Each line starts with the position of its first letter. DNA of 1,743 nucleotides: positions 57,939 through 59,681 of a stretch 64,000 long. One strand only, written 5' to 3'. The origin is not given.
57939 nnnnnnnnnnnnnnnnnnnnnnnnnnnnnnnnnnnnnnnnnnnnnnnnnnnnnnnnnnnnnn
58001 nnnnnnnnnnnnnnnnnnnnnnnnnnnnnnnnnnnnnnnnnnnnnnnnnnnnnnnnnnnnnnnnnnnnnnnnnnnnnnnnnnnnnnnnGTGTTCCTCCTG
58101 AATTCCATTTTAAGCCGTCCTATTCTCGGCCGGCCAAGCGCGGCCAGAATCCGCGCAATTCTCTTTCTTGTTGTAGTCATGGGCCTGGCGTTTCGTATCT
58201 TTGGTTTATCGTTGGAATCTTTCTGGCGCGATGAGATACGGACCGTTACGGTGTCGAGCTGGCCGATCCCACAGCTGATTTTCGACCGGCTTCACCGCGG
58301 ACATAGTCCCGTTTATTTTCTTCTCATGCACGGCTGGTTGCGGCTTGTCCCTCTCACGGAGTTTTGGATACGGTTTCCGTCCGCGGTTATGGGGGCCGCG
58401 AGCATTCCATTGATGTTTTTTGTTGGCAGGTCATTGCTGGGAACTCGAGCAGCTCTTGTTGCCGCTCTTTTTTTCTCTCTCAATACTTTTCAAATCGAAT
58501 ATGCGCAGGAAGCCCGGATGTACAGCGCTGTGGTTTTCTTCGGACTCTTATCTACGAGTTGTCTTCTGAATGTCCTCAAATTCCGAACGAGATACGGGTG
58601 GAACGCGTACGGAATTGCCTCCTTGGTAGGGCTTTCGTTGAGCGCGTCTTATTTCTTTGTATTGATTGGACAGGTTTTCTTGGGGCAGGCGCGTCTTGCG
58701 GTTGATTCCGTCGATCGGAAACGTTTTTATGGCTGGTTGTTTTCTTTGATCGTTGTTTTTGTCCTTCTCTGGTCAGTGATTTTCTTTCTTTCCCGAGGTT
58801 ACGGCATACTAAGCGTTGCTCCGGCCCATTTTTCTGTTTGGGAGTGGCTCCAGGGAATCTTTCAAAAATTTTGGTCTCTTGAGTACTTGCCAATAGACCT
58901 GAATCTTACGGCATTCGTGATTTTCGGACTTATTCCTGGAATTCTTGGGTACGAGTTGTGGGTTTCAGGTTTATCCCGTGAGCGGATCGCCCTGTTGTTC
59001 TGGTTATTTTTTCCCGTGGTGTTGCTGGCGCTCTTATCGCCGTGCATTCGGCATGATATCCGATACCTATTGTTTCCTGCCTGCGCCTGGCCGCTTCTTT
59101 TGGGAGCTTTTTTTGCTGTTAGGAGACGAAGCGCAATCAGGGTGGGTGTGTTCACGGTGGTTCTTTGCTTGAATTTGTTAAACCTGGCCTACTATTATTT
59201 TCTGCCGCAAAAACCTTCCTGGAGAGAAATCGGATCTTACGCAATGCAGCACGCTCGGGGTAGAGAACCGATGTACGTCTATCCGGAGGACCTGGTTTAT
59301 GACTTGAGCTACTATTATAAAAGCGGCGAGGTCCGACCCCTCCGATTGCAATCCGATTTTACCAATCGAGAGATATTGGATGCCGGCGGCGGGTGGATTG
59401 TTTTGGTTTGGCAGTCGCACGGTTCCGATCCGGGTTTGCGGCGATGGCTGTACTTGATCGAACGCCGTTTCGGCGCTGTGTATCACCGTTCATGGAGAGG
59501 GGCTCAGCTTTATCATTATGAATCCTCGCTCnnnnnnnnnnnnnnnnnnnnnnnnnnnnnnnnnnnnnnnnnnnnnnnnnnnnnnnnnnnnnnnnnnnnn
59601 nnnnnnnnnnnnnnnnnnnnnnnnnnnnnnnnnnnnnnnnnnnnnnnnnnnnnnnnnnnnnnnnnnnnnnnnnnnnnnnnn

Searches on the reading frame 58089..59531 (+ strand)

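Call 25: search_protein_families(library=pfam, proteins=[window:58089-59531:+], max_evalue=0.001)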
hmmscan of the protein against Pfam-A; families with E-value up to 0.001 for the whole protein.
window:58089-59531:+ (481 aa): 1 family
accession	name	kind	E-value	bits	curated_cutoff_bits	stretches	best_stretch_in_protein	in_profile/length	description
PF13231.12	PMT_2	-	9.6e-08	32.8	26.1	1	72-227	2-159/160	Dolichyl-phosphate-mannose-protein mannosyltransferase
